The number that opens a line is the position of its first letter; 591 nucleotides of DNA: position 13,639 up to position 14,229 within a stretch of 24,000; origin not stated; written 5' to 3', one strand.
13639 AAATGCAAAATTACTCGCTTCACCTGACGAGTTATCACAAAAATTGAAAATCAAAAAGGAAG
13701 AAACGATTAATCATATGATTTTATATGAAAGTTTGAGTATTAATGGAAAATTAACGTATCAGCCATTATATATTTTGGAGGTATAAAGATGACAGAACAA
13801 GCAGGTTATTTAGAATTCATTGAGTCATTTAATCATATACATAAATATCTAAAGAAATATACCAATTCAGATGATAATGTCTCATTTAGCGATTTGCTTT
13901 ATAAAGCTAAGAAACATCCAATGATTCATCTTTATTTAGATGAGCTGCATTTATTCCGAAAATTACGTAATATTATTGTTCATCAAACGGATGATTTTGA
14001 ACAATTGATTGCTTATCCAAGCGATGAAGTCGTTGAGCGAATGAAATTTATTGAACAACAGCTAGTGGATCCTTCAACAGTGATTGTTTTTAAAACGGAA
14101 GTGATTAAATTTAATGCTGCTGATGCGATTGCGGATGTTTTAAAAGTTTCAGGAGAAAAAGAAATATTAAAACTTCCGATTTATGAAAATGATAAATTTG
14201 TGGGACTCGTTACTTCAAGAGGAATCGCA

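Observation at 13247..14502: Translationally coupled 2H phosphoesterase and HEPN-motif/CBS protein: possible ligand-gated RNA-cleavage and end-processing module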

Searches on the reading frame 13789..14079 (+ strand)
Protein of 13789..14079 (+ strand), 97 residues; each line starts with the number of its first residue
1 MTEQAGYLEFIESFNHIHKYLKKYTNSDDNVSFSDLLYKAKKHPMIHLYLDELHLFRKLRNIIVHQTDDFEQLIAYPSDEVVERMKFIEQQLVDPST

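Call 22: search_solved_structures(query=A2, max_evalue=10, show_alignments=4)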
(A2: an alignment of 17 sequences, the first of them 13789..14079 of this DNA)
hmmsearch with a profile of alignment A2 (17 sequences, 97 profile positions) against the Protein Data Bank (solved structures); distinct sequences matched with E-value up to 10: 3.
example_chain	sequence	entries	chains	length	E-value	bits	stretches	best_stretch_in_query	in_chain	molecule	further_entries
3ni7_A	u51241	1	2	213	0.13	16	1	26-87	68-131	Bacterial regulatory proteins, TetR family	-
7upo_C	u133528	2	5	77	0.53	14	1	40-92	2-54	DHT03 protein C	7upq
7upp_C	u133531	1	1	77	0.56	13.9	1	40-92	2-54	DHT03 protein C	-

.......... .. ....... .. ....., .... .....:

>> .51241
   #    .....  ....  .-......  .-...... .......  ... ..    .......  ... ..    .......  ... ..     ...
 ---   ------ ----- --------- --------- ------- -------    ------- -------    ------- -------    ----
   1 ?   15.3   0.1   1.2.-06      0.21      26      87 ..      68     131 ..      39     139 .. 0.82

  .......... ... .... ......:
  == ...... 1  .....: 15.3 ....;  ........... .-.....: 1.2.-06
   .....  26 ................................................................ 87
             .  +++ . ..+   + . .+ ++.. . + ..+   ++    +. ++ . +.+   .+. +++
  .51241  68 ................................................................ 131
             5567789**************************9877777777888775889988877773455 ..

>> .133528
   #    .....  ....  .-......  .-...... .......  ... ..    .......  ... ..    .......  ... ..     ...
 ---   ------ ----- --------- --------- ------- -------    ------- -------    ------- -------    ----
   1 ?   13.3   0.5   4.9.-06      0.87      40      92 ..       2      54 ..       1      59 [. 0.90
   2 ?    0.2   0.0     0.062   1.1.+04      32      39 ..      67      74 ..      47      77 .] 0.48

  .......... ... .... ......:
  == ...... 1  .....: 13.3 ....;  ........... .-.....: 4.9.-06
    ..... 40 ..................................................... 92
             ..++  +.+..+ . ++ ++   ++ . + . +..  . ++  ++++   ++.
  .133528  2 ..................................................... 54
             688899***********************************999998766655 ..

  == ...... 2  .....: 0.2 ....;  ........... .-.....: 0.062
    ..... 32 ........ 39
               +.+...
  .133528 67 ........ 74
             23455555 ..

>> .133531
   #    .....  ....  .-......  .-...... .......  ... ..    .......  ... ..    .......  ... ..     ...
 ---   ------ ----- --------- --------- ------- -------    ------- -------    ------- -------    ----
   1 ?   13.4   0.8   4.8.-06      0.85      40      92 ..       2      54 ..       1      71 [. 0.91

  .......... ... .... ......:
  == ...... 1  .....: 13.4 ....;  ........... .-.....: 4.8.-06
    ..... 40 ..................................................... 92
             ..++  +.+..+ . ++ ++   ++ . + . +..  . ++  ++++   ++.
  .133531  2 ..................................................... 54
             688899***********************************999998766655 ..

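Call 24: search_protein_families(library=pfam, alignment_id=A2, max_evalue=10)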
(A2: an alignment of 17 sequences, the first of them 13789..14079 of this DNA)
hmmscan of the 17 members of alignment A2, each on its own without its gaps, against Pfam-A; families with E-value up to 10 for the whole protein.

A. member 1, window:13789-14079:+ (97 aa): 3 families
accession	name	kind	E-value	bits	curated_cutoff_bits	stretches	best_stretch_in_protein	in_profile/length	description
PF17533.7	DUF5452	-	0.0028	18.2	27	1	10-73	54-116/169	Family of unknown function (DUF5452)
PF20185.3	DUF6548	-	0.007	16.7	27.3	1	9-79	2-78/164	Family of unknown function (DUF6548)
PF09751.14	Es2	-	0.09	13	27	1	17-42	129-153/416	Nuclear protein Es2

B. families by the number of members that match (of 17 scanned): 13 families
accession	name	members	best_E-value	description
PF20185.3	DUF6548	14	0.0011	Family of unknown function (DUF6548)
PF17533.7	DUF5452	13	0.00057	Family of unknown function (DUF5452)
PF09751.14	Es2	10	0.06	Nuclear protein Es2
PF04439.18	Adenyl_transf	2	0.012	Streptomycin adenylyltransferase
PF25796.1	BREX_BrxC_4th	2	0.039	BREX ATP-binding protein BrxC 4th domain with six-stranded beta sheet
PF21542.2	TetR_C_42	2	0.042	Tetracyclin repressor-like, C-terminal domain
PF00637.26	Clathrin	1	0.022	Region in Clathrin and VPS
PF01934.22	HepT-like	1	0.074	Ribonuclease HepT-like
PF04399.18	Glutaredoxin2_C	1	0.083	Glutaredoxin 2, C terminal domain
PF17315.7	FMP23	1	0.094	Found in mitochondrial proteome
PF07252.16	DUF1433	1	0.11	Protein of unknown function (DUF1433)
PF20399.4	PH_20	1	0.15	PH domain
PF08811.16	DUF1800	1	0.24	Protein of unknown function (DUF1800)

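Call 28: predict_structure(alignment_id=A2)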
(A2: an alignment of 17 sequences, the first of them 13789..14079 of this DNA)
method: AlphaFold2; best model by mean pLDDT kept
length: 97 residues; sequences in the alignment: 17
mean_pLDDT: 85.1   pTM: 0.79
mean pLDDT of the five models: 85.1, 84.5, 83.9, 82.2, 81.8
residues with pLDDT >= 90: 59; 70-90: 22; 50-70: 15; < 50: 1
segments of 3 or more residues with pLDDT < 50: none
pLDDT, mean of each block of 10 residues (from residue 1): 76 93 92 93 91 92 70 75 93 71
secondary structure, 60 per line:
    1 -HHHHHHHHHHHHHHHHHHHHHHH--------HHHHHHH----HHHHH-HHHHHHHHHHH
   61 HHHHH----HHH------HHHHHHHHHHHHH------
elements in order: H2-24 H33-39 H44-48 H50-65 H79-91

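Call 32: fold_search(model_id=the predicted structure, library=pdb)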
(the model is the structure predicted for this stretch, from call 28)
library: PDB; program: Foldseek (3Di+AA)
matches with E <= 10: 60; with E <= 0.001: 0
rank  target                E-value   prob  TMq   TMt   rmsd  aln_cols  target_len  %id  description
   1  9eah_A                1.4e+00  0.09  0.25  0.08  14.9        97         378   18  Structure of nanobody AT209 in complex with the olmesartan-bound angiotensin II type I receptor (AT1R) (released 2025-03-05)
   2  9iya_A                1.5e+00  0.06  0.21  0.08  14.9        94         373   17  Cryo-EM structure of GPR55-Fab-Nb-ONO-9710531 complex (released 2025-01-01)
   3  9cte                  2.0e+00  0.08  0.25  0.23  14.3       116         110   14  De novo design of protein catalysts for new-to-nature reactions (released 2025-05-07)
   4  9dvb_B                2.4e+00  0.06  0.22  0.21  13.3        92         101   21  Thermus thermophilus MreC-MreD complex with an internal MreD BRIL fusion and an anti-BRIL Fab (released 2025-10-15)
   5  3u3b_B                2.5e+00  0.08  0.27  0.26  13.7        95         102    8  Crystal Structure of Computationally Redesigned Four-Helix Bundle (released 2012-06-13)
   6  3u3b_A                2.5e+00  0.08  0.25  0.24  12.9        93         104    9  Crystal Structure of Computationally Redesigned Four-Helix Bundle (released 2012-06-13)
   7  9g9h_C                2.7e+00  0.07  0.26  0.22  10.1        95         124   18  CryoEM structure of Enterococcus italicus Csm-crRNA-CTR1 complex bound to pNppA3 and AMPNPP (released 2025-01-29)
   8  11td_R                2.8e+00  0.07  0.26  0.08  15.3        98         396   17  Structure of human CCR4 in apo state (released 2026-04-01)
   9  8jh7_D                2.8e+00  0.06  0.27  0.07  15.0        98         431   16  FZD6 in inactive state (released 2024-01-17)
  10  9h4c                  3.3e+00  0.05  0.24  0.22  14.0       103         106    9  Crystal structure of the diheme 4D2 (mutant T19D) with bound Fe(III) mesoporphyrin IX (released 2025-12-03)
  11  7t32                  3.3e+00  0.04  0.20  0.08  12.8        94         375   18  CryoEM structure of the adenosine 2A receptor-BRIL/Anti BRIL Fab complex with ZM241385 (released 2022-08-10)
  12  9ee5_A                3.5e+00  0.03  0.21  0.07  14.2       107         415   20  Cryo-EM structure of the ONO2550289-bound prostaglandin D2 receptor (DP1)-bRIL-Fab complex (released 2025-09-03)
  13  9dvc_B                3.7e+00  0.03  0.17  0.18  11.6        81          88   21  Thermus thermophilus MreC-MreD complex with a C-terminal MreD BRIL fusion and an anti-BRIL Fab (released 2025-10-15)
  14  4nqf_A                3.9e+00  0.16  0.47  0.36   5.4        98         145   15  Crystal structure of HEPN domain protein (released 2014-03-26)
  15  5l7i_A                3.9e+00  0.06  0.26  0.06  14.8        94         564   16  Structure of human Smoothened in complex with Vismodegib (released 2016-07-20)
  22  4nqf_B                5.8e+00  0.13  0.48  0.36   5.3        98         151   14  Crystal structure of HEPN domain protein (released 2014-03-26)
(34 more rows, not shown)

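Call 33: search_protein_representatives(alignment_id=A2)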
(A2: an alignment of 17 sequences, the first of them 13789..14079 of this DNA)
Query: 17 sequences, 97 profile positions. Proteins with E-value up to 0.001 (for the whole library): 511; up to 1e-10: 29; up to 1e-30: 3. The best 150 are listed.
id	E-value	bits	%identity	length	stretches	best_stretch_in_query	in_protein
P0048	6.6e-51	186.9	-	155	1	1-96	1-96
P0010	5.0e-50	184.1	-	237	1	1-96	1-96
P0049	2.3e-48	178.7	-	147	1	1-96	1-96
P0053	1.3e-24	102.6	-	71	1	1-58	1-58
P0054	8.5e-19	83.9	-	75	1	1-49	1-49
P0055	2.6e-16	76.0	-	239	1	5-96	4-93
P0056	6.1e-13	65.2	-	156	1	3-95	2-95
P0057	9.2e-13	64.6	-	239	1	6-95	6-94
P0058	1.3e-12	64.1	-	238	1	5-96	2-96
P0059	1.3e-12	64.1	-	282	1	9-96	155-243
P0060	2.2e-12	63.4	-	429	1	9-96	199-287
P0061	3.2e-12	62.8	-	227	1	9-95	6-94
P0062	3.3e-12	62.8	-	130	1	4-95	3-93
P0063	7.7e-12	61.6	-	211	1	4-95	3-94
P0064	1.3e-11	60.9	-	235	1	9-96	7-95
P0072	5.0e-11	59.0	-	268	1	5-95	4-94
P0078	8.5e-11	58.3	-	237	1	9-95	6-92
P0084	3.1e-10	56.5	-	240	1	9-96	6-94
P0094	2.0e-09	53.9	-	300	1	5-95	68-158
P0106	1.0e-08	51.7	-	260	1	8-96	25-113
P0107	1.1e-08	51.6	-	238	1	1-96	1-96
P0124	1.8e-08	50.8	-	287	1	10-95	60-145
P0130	2.9e-08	50.2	-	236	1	6-95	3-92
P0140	3.7e-08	49.8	-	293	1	3-96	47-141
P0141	3.9e-08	49.8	-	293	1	8-95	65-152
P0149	5.9e-08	49.2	-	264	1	9-95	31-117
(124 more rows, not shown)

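Call 43: search_solved_structures(query=A4, max_evalue=10, show_alignments=5)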
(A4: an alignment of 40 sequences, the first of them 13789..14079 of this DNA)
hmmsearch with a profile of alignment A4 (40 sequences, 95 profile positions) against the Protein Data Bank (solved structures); distinct sequences matched with E-value up to 10: 17.
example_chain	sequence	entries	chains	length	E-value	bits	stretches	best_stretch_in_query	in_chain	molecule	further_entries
6m6w_B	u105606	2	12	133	0.015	18.7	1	12-83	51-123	Toxin-antitoxin system toxin HepN family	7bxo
6m6u_B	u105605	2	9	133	0.027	17.9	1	12-81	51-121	Toxin-antitoxin system toxin HepN family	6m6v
5yep_B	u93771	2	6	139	0.036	17.5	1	13-85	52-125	Toxin-antitoxin system toxin HepN family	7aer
2fvo_A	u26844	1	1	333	0.16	15.4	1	4-54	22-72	Peptide chain release factor 1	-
1rq0_A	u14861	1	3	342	0.17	15.4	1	4-54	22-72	Peptide chain release factor 1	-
7ae9_A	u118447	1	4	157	0.29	14.6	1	16-67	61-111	HEPN toxin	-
4u7c_A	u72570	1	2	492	0.42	14.1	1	20-66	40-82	DNA polymerase kappa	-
2oh2_A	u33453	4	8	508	0.46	13.9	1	20-66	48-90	DNA polymerase kappa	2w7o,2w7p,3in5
4u6p_A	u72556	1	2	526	0.48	13.9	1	20-66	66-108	DNA polymerase kappa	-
3pzp_A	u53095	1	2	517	0.48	13.9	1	20-66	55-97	DNA polymerase kappa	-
5t14_A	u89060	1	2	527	0.48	13.9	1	20-66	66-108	DNA polymerase kappa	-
5w2a_A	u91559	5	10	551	0.49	13.9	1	20-66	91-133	DNA polymerase kappa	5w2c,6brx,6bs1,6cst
5m6j_A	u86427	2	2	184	0.65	13.5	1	2-46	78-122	Nitrophorin-7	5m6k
4xmc_A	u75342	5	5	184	0.66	13.4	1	2-46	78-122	Nitrophorin-7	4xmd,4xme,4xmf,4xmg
4xmh_A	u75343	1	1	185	0.66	13.4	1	2-46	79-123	Nitrophorin-7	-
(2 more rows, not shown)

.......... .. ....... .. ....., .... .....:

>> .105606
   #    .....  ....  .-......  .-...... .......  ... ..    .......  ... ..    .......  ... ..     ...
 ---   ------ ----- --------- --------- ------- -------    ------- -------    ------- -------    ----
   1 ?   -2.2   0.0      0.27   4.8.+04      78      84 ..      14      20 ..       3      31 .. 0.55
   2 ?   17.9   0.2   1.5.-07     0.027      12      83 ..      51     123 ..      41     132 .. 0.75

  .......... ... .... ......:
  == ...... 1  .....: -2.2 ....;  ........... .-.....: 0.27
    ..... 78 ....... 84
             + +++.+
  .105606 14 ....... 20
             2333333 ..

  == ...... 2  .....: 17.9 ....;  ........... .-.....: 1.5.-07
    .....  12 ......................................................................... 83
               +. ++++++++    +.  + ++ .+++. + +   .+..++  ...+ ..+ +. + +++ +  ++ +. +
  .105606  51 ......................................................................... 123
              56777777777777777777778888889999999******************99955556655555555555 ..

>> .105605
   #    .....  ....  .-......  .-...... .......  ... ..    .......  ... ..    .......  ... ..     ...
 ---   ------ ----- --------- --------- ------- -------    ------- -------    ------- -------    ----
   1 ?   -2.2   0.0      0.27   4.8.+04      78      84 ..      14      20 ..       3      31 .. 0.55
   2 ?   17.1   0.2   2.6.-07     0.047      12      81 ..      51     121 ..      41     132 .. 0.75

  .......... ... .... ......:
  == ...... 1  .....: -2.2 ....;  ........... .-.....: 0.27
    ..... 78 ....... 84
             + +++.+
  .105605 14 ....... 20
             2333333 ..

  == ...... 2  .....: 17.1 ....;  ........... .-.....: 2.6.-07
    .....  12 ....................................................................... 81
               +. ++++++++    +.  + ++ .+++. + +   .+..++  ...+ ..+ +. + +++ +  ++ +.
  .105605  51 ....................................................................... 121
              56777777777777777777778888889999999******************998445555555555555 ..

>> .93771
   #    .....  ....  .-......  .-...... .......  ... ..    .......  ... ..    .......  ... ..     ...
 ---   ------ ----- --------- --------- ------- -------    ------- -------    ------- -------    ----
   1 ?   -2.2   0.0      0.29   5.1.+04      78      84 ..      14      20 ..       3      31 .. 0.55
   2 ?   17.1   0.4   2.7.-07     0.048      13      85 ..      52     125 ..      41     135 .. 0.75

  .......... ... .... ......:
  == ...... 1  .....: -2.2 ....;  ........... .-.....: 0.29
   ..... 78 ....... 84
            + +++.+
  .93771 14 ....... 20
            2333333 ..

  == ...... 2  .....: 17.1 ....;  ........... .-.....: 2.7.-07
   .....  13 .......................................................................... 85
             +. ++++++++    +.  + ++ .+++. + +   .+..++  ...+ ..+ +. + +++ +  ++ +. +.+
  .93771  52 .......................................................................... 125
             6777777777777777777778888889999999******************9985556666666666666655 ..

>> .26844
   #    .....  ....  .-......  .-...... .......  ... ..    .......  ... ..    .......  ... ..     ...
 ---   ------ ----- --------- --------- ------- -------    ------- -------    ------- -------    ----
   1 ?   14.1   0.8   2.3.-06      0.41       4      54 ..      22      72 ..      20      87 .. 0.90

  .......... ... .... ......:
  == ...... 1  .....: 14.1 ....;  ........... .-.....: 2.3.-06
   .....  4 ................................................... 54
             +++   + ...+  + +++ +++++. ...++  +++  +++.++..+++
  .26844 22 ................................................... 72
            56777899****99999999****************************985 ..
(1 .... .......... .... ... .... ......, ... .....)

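Call 45: search_protein_families(library=pfam, alignment_id=A4, max_evalue=1)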
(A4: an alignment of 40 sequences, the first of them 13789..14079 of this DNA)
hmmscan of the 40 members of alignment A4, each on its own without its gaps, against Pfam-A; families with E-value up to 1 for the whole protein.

A. member 1, window:13789-14079:+ (97 aa): 3 families
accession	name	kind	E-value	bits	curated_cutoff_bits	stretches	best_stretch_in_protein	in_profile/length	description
PF17533.7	DUF5452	-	0.0028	18.2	27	1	10-73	54-116/169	Family of unknown function (DUF5452)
PF20185.3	DUF6548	-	0.007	16.7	27.3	1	9-79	2-78/164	Family of unknown function (DUF6548)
PF09751.14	Es2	-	0.09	13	27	1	17-42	129-153/416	Nuclear protein Es2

B. families by the number of members that match (of 40 scanned): 65 families (the first 25 are shown)
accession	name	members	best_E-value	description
PF18735.6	HEPN_RiboL-PSP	21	0.00076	RiboL-PSP-HEPN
PF01934.22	HepT-like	14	0.00013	Ribonuclease HepT-like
PF20185.3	DUF6548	14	0.00014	Family of unknown function (DUF6548)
PF12358.13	DUF3644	9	0.0044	Domain of unknown function (DUF3644)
PF18730.6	HEPN_Cthe2314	5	0.037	Cthe_2314-like HEPN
PF13643.11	DUF4145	4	0.00051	Domain of unknown function (DUF4145)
PF18739.6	HEPN_Apea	4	0.0015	Apea-like HEPN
PF05791.16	Bacillus_HBL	2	0.018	Bacillus haemolytic enterotoxin (HBL)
PF07751.16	Abi_2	2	0.046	Abi-like protein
PF09751.14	Es2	2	0.09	Nuclear protein Es2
PF17419.7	MauJ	1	0.00029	Methylamine utilization protein MauJ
PF17533.7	DUF5452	1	0.0028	Family of unknown function (DUF5452)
PF16183.10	Kinesin_assoc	1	0.0031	Kinesin-associated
PF08349.16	DUF1722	1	0.0035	Protein of unknown function (DUF1722)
PF15508.11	NAAA-beta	1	0.0048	beta subunit of N-acylethanolamine-hydrolyzing acid amidase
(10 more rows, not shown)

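Call 58: search_protein_families(library=ncbifam, proteins=[P0055, P0057, P0064, P0078, P0084, P0130, P0107], max_evalue=10)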
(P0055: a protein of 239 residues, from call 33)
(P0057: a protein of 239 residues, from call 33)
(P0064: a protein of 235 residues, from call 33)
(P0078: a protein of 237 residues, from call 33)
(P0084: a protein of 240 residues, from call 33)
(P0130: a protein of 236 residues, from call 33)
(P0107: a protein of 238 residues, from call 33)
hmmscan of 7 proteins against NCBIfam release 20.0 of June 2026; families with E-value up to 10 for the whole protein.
P0055 (239 aa): 5 families
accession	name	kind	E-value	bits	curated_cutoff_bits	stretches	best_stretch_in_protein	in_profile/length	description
NF041451.1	DDP1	equivalog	0.013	15.7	150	1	43-85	95-137/169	DNA distortion polypeptide 1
NF041552.1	TF_PrdR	equivalog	0.02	13.2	795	1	55-163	36-140/577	sigma-54 dependent transcriptional regulator PrdR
NF011443.0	PRK14869.1-5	equivalog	0.038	12.4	335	1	100-144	255-300/546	putative manganese-dependent inorganic diphosphatase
NF011441.0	PRK14869.1-3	equivalog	0.061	11.9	753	1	114-169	89-145/548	putative manganese-dependent inorganic diphosphatase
NF047751.1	HepT_toxin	equivalog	0.087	12.7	60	1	42-73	76-107/120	type VII toxin-antitoxin system HepT family RNase toxin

P0057 (239 aa): 3 families
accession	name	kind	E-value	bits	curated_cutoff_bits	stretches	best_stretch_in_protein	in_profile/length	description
NF053863.1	DS11_antiphage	equivalog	0.00026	20.2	260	1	99-230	79-188/305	CBS domain-containing anti-phage protein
NF041630.1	CBS_CbpB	equivalog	0.12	12.3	125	1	102-153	18-69/143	cyclic-di-AMP-binding protein CbpB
TIGR01302.1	IMP_dehydrog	equivalog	0.25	10.2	481.5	1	100-148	150-197/450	IMP dehydrogenase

P0064 (235 aa): 5 families
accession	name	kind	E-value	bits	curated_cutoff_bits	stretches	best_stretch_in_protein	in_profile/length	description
NF053863.1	DS11_antiphage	equivalog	0.00026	20.2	260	1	98-162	78-144/305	CBS domain-containing anti-phage protein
NF011443.0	PRK14869.1-5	equivalog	0.00057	18.4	335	2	112-171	86-146/546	putative manganese-dependent inorganic diphosphatase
TIGR01302.1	IMP_dehydrog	equivalog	0.002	17.1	481.5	2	179-229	90-135/450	IMP dehydrogenase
NF011440.0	PRK14869.1-2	equivalog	0.011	14.4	746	1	105-150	252-298/541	putative manganese-dependent inorganic diphosphatase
NF041630.1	CBS_CbpB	equivalog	0.024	14.5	125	1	93-173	9-90/143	cyclic-di-AMP-binding protein CbpB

P0078 (237 aa): 12 families
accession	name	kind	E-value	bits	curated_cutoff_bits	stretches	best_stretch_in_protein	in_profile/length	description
TIGR01302.1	IMP_dehydrog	equivalog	5.3e-05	22.3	481.5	2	197-233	104-140/450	IMP dehydrogenase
NF053863.1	DS11_antiphage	equivalog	0.00014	21.1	260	1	100-148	82-130/305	CBS domain-containing anti-phage protein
NF011442.0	PRK14869.1-4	equivalog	0.00072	18.1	400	1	98-168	75-145/543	putative manganese-dependent inorganic diphosphatase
NF041630.1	CBS_CbpB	equivalog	0.0056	16.6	125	1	101-174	19-92/143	cyclic-di-AMP-binding protein CbpB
NF011443.0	PRK14869.1-5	equivalog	0.0068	14.9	335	1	93-170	69-146/546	putative manganese-dependent inorganic diphosphatase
NF038387.1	CBS_CbpA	equivalog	0.012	15.2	150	1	100-134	10-44/209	cyclic di-AMP binding protein CbpA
NF053603.1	HhpR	exception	0.023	13.9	520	1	85-152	51-121/282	CBS domain-containing high hydrostatic pressure regulator HhpR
NF011440.0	PRK14869.1-2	equivalog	0.048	12.3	746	1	102-169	76-141/541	putative manganese-dependent inorganic diphosphatase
NF011447.0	PRK14869.2-3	equivalog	0.087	11.4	522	1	85-155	52-130/540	putative manganese-dependent inorganic diphosphatase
NF011445.0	PRK14869.2-1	equivalog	0.088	11.2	483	1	92-147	67-122/548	putative manganese-dependent inorganic diphosphatase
TIGR02225.1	recomb_XerD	equivalog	0.094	12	329.6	1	31-72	5-47/290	site-specific tyrosine recombinase XerD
TIGR01137.1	cysta_beta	equivalog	0.17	10.5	510.25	1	101-228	346-452/457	cystathionine beta-synthase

P0084 (240 aa): 6 families
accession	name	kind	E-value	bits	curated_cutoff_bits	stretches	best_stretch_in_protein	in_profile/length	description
NF011440.0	PRK14869.1-2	equivalog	2.8e-06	26.2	746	1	87-152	234-301/541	putative manganese-dependent inorganic diphosphatase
TIGR01302.1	IMP_dehydrog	equivalog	0.00014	20.9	481.5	2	188-236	93-136/450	IMP dehydrogenase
NF011443.0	PRK14869.1-5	equivalog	0.00044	18.8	335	1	98-148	252-303/546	putative manganese-dependent inorganic diphosphatase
NF041569.1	A-tRNAntase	equivalog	0.0016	16.8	1440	1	78-157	292-372/880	A-adding tRNA nucleotidyltransferase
NF041630.1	CBS_CbpB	equivalog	0.0019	18.1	125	1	101-151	18-69/143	cyclic-di-AMP-binding protein CbpB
TIGR01101.1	V_ATP_synt_F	equivalog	0.2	11.9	90.25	1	179-221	32-73/121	V-type ATPase subunit F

P0130 (236 aa): 3 families
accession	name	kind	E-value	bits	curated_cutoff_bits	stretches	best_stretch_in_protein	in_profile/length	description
NF053863.1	DS11_antiphage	equivalog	3.4e-06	26.4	260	1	96-152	78-135/305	CBS domain-containing anti-phage protein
TIGR01302.1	IMP_dehydrog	equivalog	0.085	11.7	481.5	1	164-228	73-136/450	IMP dehydrogenase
NF011443.0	PRK14869.1-5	equivalog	0.19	10.1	335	1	101-168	77-145/546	putative manganese-dependent inorganic diphosphatase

P0107 (238 aa): 2 families
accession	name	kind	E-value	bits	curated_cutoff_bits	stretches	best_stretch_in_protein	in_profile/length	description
NF053863.1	DS11_antiphage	equivalog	5.9e-06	25.6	260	1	103-166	83-146/305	CBS domain-containing anti-phage protein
NF041552.1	TF_PrdR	equivalog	0.012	14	795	1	90-150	65-125/577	sigma-54 dependent transcriptional regulator PrdR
